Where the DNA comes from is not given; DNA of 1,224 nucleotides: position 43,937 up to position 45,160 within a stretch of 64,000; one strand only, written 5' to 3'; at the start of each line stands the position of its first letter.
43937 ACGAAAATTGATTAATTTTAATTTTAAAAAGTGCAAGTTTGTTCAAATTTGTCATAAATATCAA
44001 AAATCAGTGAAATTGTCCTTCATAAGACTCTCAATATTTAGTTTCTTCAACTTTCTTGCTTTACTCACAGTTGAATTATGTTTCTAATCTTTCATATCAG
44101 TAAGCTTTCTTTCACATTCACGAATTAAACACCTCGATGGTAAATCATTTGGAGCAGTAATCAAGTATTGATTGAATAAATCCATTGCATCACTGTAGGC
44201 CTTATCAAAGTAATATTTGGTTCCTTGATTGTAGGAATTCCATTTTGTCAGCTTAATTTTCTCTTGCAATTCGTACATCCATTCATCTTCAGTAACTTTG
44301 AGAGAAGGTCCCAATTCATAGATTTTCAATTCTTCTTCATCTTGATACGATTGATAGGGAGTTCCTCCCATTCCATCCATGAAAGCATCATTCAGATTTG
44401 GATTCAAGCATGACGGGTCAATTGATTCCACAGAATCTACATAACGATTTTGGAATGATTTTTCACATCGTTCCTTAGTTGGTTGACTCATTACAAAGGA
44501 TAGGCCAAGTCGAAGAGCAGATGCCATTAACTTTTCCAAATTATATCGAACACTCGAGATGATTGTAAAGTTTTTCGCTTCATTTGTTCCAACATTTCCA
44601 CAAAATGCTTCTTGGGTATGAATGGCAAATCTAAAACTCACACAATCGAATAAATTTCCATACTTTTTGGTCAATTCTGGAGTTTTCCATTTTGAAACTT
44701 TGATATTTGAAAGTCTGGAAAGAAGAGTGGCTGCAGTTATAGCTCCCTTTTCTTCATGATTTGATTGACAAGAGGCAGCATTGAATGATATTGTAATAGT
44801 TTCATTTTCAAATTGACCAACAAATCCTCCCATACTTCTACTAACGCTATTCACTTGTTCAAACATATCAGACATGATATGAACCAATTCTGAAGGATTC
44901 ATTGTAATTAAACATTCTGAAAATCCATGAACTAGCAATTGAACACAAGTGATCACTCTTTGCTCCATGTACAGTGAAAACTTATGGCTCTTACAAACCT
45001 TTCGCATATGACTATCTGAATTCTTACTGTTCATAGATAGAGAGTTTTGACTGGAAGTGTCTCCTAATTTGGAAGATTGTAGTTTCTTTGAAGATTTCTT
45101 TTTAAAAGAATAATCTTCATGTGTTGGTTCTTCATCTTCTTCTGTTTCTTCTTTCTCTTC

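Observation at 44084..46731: Receptor-type protein with a class III cyclase-homology domain whose catalytic motifs look degenerate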

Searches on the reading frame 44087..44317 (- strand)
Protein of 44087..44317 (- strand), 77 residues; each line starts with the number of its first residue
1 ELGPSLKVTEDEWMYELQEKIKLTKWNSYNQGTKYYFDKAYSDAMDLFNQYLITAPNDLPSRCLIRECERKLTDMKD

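Call 68: search_solved_structures(query=A6, max_evalue=1, show_alignments=3)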
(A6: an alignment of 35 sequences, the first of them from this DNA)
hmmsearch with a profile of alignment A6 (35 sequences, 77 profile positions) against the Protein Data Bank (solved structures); distinct sequences matched with E-value up to 1: 89 (the best 60 are shown).
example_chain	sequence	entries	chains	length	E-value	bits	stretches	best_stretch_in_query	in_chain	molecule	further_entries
6een_B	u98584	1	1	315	3.4e-13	52.9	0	15-62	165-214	Designer Pentatricopeptide Protein dPPR10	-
6een_A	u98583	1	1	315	1.4e-10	44.5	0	16-61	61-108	Designer Pentatricopeptide Protein dPPR10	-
6een_D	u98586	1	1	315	3.6e-09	40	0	15-55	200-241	Designer Pentatricopeptide Protein dPPR10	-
6frk_r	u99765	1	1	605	1.9e-07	34.5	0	30-62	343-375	Signal recognition particle subunit SRP72,Signal recognition particle subunit SRP72,Signal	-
5orm_A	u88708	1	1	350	2.7e-07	34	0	14-54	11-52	cPPR-Telo1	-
4ozs_A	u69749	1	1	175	3.1e-07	33.8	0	15-63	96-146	Alpha solenoid protein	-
7nfx_z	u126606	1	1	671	5.7e-07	32.9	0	30-62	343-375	Signal recognition particle subunit SRP72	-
8qvw_B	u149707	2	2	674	6e-07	32.9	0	30-62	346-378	Signal recognition particle subunit SRP72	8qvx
7obq_z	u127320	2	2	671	6e-07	32.9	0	30-62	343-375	Signal recognition particle subunit SRP72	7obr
8bu0_A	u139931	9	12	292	1.3e-06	31.9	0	29-53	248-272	Consensus tetratricopeptide repeat protein | Crystal structure of an 8-repeat consensus TPR superhelix with Zinc. | Monomer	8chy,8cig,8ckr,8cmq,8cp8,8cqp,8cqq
4pjr_A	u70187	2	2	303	2.3e-06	31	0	14-55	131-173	Pentatricopeptide repeat protein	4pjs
6een_C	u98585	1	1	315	7.5e-06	29.4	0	15-55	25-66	Designer Pentatricopeptide Protein dPPR10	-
4wsl_A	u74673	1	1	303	5.6e-05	26.6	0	14-54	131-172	Pentatricopeptide repeat protein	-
2fo7_A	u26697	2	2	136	9.7e-05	25.8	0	29-53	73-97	SYNTHETIC CONSENSUS TPR PROTEIN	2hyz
1na0_A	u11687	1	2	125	0.00015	25.2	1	29-65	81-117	designed protein CTPR3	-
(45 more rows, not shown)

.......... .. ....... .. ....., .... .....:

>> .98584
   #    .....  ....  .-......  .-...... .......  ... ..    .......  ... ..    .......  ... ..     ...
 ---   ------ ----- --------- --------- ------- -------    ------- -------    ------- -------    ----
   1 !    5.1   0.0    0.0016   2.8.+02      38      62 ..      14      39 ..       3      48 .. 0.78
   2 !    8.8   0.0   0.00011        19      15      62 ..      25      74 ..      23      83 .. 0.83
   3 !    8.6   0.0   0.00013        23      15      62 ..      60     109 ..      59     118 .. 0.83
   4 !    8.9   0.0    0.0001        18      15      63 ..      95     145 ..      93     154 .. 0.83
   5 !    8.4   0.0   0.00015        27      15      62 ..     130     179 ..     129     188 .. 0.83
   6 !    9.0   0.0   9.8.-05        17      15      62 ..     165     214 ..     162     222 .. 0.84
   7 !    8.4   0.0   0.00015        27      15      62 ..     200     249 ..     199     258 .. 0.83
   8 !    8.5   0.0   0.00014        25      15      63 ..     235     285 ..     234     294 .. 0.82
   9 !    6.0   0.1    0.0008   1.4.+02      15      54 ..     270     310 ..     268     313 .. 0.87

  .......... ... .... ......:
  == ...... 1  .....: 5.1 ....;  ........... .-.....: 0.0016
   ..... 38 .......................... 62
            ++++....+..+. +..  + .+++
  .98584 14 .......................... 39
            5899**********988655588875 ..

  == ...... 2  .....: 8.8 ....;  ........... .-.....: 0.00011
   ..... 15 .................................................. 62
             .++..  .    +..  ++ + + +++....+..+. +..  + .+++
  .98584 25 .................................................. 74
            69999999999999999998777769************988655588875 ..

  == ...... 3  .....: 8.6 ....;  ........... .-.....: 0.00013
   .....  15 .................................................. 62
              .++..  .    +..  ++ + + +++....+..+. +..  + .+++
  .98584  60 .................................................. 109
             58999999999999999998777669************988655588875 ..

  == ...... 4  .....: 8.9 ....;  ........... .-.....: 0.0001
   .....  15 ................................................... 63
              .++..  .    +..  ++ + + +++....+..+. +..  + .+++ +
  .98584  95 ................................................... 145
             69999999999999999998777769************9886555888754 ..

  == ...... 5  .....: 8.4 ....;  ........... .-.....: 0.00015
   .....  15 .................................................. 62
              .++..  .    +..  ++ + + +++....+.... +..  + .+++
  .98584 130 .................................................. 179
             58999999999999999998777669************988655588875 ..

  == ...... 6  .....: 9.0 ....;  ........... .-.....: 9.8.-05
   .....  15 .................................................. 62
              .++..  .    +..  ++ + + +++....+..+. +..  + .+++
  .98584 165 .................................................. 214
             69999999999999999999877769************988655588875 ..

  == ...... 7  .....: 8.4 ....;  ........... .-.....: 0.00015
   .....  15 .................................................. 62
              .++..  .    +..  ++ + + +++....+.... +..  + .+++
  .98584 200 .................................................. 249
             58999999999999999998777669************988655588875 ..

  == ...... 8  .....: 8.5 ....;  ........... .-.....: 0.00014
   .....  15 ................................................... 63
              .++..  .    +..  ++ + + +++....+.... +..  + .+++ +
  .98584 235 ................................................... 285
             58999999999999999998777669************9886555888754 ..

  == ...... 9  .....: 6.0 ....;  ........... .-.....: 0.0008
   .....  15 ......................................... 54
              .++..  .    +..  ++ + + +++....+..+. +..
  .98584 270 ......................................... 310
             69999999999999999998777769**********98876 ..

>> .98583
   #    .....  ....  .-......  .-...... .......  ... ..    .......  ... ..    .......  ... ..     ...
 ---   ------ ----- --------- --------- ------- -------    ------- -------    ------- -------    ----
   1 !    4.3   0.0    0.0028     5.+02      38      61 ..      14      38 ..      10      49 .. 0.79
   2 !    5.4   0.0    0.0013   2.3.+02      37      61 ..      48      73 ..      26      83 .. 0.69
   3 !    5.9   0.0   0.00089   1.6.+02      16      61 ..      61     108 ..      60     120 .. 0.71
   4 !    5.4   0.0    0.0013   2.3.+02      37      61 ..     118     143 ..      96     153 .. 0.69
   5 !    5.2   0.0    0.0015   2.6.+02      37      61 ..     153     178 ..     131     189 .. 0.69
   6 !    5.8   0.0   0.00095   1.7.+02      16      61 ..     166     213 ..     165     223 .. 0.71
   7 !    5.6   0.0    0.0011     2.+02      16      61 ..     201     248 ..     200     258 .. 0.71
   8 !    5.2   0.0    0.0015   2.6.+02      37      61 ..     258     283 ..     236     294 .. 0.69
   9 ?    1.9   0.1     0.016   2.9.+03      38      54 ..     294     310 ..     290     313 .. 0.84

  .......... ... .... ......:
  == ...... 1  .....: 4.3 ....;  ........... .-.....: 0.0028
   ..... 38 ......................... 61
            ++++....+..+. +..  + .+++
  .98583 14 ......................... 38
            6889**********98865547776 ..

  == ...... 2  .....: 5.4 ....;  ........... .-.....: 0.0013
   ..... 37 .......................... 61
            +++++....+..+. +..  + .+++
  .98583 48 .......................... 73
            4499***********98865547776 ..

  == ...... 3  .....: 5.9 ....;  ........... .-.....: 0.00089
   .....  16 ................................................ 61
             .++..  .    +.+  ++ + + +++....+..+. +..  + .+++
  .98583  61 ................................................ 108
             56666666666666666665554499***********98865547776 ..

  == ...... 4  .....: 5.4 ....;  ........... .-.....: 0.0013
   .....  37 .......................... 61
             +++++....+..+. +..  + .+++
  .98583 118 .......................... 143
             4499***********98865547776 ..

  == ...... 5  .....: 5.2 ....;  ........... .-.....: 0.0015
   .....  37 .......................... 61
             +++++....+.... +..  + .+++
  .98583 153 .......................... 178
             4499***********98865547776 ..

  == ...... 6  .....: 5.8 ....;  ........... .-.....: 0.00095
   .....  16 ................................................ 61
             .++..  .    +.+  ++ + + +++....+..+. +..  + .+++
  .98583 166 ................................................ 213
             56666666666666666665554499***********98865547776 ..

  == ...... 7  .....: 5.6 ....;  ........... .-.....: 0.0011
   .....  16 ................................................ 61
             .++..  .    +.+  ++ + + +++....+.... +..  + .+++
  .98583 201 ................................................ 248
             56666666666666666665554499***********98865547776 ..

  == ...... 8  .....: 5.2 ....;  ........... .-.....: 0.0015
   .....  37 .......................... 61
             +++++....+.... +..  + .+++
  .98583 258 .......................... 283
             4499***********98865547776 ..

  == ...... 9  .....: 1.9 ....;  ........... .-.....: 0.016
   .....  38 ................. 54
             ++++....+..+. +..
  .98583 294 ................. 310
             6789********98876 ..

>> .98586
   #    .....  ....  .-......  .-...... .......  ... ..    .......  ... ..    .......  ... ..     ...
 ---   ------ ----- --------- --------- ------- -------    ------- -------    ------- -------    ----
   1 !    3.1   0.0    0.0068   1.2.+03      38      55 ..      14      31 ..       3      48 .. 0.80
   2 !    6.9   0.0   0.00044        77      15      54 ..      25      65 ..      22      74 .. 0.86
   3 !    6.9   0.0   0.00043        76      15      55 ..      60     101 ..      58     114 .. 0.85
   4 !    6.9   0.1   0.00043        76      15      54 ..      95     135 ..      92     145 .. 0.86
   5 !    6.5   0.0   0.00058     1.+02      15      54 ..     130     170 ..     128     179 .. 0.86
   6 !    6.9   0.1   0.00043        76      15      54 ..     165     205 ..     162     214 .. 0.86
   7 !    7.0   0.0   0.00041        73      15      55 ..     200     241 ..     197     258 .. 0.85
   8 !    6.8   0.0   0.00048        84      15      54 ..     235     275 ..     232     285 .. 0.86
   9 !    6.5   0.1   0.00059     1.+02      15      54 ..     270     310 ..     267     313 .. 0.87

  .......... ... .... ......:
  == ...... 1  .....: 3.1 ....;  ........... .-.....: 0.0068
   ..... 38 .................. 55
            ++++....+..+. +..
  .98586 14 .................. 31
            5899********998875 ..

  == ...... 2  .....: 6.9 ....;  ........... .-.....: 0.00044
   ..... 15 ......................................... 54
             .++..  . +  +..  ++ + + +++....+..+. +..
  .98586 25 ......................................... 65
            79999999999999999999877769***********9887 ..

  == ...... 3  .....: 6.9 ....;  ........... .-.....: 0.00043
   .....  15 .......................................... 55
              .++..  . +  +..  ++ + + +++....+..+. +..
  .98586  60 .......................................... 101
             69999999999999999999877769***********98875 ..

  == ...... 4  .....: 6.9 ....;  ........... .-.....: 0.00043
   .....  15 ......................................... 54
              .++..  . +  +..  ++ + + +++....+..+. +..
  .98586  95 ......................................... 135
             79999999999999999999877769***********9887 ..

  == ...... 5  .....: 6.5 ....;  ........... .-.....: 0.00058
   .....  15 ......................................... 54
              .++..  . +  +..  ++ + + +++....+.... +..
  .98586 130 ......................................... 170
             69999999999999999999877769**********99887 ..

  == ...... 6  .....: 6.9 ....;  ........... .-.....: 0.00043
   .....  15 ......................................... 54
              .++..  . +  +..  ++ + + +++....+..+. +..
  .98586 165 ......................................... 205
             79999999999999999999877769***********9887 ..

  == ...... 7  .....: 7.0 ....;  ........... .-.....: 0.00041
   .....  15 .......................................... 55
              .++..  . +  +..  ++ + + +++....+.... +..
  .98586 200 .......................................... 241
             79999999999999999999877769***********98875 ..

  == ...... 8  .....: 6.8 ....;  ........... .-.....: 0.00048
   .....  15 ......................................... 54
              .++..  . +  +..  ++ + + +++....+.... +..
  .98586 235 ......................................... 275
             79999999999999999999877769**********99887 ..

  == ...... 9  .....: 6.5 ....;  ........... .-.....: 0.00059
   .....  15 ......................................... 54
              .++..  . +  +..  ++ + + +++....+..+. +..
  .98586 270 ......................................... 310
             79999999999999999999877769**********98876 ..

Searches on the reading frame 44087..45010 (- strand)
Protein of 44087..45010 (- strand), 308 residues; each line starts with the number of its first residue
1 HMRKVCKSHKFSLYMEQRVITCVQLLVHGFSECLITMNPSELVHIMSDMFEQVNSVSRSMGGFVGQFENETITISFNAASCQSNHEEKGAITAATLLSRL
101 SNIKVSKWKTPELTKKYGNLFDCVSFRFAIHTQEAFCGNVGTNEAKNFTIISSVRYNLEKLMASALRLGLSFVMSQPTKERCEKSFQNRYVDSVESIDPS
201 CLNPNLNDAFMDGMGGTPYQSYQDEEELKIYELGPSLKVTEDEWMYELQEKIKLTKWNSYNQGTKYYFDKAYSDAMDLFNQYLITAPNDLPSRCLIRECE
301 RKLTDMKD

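Call 7: search_protein_families(library=pfam, max_evalue=10, proteins=[window:44087-45010:-])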
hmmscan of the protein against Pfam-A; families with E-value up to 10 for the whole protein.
seq(308 aa): 1 family
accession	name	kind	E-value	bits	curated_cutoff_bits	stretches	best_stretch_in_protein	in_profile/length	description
PF21721.2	Gp38_N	-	0.15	12.5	25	0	163-176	25-38/40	Phage tail fibre adhesin Gp38 N-terminal domain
